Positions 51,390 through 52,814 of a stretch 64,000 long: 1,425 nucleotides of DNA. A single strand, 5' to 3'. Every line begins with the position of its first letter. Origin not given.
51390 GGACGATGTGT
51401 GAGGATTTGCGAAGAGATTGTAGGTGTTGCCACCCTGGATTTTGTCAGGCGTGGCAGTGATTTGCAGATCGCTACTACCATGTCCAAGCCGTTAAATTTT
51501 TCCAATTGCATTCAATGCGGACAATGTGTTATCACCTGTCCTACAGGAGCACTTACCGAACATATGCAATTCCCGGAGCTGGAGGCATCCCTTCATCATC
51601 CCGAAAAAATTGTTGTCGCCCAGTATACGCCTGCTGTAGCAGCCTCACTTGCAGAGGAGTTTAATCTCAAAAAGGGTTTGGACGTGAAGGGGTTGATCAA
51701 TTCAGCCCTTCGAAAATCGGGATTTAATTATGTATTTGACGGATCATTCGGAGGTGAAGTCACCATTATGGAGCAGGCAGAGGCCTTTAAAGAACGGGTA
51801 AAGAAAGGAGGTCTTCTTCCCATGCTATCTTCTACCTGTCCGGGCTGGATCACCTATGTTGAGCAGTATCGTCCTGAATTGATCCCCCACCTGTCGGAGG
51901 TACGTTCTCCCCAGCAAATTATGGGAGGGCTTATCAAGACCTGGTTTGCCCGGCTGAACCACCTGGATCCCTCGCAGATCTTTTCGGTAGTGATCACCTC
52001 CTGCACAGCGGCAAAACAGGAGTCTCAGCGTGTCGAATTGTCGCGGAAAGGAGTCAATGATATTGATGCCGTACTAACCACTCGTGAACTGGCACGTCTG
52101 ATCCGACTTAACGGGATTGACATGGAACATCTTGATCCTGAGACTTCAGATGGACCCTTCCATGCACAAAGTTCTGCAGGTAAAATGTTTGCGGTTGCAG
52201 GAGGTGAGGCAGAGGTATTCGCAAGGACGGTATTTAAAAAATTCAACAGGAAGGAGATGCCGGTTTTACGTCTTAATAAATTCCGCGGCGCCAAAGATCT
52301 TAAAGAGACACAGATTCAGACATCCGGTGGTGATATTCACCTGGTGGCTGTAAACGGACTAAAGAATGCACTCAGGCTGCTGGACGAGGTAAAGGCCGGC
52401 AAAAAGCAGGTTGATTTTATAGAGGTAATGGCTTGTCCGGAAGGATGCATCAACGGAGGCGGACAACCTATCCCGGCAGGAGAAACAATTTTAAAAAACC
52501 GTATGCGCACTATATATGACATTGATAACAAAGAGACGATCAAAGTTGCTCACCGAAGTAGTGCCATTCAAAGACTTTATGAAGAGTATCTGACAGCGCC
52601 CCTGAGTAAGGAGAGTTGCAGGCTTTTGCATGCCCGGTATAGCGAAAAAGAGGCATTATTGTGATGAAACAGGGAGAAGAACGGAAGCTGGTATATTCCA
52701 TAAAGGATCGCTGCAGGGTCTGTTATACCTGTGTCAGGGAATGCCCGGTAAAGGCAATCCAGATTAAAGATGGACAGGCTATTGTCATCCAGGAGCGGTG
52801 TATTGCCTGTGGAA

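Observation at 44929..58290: Hydrogenase island: HydCBA operon bracketed by two sensory H-domain paralogues, a PP2C phosphatase, a three-protein phosphorelay, Rex and a TM1266-like regulator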

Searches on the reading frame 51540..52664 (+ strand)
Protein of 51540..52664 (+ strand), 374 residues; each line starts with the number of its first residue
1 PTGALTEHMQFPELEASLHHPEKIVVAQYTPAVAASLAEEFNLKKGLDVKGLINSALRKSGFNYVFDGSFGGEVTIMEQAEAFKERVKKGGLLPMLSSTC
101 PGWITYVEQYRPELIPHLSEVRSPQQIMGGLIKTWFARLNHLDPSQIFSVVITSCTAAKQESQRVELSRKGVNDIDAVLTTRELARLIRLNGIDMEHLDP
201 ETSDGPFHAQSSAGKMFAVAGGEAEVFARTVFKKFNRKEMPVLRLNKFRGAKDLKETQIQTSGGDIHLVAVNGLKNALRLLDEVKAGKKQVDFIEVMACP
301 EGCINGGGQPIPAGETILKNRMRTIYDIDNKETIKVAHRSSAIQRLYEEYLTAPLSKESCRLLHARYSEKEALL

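Call 35: search_solved_structures(query=window:51540-52664:+, show_alignments=5, max_evalue=1e-60)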
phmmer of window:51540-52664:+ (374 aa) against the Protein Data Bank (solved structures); distinct sequences matched with E-value up to 1e-60: 39.
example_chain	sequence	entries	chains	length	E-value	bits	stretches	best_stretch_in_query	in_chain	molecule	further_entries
7qv7_D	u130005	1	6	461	2e-85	290.4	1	14-370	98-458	Hydrogen dependent carbon dioxide reductase subunit HydA2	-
7q4v_A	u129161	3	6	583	1.5e-80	274.4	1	1-373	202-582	Iron hydrogenase HydA1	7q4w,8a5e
8a6t_A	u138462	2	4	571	1.9e-80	274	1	1-370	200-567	Electron bifurcating hydrogenase subunit HydA1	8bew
6gm1_A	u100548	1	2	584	1.6e-76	261.1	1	1-369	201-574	Iron hydrogenase 1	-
6gm0_A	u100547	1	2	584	3.1e-76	260.2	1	1-369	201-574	Iron hydrogenase 1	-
6gly_A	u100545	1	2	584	5.9e-76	259.3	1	1-369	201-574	Iron hydrogenase 1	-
4xdd_A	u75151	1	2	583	8e-76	258.8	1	1-369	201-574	Iron hydrogenase 1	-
9rj9_A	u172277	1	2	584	8.1e-76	258.8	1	1-369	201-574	Iron hydrogenase 1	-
9rjo_A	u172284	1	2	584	8.1e-76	258.8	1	1-369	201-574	Iron hydrogenase 1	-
4xdc_A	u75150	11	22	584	8.1e-76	258.8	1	1-369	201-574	Iron hydrogenase 1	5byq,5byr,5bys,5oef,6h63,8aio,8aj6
9rjq_A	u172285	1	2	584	8.1e-76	258.8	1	1-369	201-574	Iron hydrogenase 1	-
6glz_A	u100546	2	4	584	8.1e-76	258.8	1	1-369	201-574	Iron hydrogenase 1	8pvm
6gm8_A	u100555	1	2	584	8.1e-76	258.8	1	1-369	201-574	Iron hydrogenase 1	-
8cjy_A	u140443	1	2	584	1.1e-75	258.3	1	1-369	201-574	Iron hydrogenase 1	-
6gm2_A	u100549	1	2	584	1.1e-75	258.3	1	1-369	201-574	Iron hydrogenase 1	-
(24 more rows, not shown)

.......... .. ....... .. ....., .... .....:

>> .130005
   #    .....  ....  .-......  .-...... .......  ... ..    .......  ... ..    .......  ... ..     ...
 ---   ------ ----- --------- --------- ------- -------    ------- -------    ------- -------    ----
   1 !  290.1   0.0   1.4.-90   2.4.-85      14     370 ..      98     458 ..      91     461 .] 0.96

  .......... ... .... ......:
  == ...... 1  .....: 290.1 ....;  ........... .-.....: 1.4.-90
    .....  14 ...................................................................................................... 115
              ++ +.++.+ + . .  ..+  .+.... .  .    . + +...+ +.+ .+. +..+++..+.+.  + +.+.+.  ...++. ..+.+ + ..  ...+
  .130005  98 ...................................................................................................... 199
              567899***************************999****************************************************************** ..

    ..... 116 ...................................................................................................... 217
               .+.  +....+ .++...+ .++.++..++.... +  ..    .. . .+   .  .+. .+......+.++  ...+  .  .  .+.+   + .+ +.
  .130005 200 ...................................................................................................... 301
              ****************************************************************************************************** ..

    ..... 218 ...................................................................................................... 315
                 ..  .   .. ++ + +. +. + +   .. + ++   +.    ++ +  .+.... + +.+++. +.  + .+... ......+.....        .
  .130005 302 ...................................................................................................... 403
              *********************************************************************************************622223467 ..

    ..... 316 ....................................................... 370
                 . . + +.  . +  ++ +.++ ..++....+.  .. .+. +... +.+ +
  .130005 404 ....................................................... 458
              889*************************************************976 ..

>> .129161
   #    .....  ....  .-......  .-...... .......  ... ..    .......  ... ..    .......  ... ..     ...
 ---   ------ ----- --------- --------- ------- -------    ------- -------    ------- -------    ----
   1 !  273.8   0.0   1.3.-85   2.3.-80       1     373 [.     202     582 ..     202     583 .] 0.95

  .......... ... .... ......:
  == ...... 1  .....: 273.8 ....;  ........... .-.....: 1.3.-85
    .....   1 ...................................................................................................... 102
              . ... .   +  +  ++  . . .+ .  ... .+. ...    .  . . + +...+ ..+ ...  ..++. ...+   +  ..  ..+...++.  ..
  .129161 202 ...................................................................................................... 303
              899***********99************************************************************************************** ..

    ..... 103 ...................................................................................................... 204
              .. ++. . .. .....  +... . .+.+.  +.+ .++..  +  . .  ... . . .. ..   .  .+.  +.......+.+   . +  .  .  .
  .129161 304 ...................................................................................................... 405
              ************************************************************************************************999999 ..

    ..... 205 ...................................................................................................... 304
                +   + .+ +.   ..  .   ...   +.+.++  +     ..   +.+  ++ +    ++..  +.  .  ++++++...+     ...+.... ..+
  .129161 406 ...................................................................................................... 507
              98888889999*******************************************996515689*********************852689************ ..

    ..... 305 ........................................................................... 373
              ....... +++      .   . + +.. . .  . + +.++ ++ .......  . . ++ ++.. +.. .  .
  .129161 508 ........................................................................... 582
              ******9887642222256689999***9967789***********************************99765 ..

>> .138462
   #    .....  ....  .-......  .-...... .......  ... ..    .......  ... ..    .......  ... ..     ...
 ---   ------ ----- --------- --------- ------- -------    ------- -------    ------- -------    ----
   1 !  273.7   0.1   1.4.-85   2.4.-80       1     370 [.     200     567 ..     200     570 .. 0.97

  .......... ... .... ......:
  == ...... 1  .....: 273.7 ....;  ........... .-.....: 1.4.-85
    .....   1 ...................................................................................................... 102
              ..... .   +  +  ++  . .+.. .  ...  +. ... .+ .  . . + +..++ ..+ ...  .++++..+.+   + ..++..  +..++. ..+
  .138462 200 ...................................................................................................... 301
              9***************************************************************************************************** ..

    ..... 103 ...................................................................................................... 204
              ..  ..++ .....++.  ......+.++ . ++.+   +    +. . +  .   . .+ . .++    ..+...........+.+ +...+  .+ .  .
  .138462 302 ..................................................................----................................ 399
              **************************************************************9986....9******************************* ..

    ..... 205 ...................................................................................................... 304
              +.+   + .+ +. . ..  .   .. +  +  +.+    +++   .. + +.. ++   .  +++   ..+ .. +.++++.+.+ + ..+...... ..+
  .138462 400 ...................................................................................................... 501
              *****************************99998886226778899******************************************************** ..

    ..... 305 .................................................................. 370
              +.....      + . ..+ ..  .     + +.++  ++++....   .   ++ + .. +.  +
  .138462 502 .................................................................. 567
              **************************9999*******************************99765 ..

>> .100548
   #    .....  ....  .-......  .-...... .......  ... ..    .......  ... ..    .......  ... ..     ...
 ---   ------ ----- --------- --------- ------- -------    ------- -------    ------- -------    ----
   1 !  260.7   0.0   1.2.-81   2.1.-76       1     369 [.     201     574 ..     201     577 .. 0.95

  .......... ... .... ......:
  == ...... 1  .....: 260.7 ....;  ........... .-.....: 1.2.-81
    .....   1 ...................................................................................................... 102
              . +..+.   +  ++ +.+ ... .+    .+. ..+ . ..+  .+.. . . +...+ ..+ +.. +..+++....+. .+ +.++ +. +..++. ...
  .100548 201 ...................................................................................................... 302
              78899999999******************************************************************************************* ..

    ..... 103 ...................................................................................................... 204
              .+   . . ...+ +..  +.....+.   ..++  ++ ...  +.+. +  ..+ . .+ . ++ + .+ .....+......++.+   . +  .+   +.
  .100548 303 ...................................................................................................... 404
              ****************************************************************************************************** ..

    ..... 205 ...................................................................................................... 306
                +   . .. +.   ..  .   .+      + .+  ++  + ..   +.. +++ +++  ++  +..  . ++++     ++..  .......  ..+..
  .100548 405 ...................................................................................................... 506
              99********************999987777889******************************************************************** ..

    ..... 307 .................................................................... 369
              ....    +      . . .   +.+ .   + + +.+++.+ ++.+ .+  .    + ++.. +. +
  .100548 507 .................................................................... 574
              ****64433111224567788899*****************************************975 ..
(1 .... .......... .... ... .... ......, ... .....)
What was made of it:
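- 50940..52664 (+): hydA: M3-type H-cluster subunit of a HydABC-type complex. The four H-cluster Cys, Met497, Ser319 and Lys359 are kept. Changes are E279Q, E282A, C299T, M353T, P354S, K358A and V423E. Alignment to CpI is ungapped over residues 201-426 (call 35).
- Closest known: Electron-bifurcating/confurcating HydABC. Different: HydA here has E279Q, E282A, C299T, M353T, P354S, K358A and V423E (call 35).
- HydA has E279Q, C299T and K358A (call 35).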
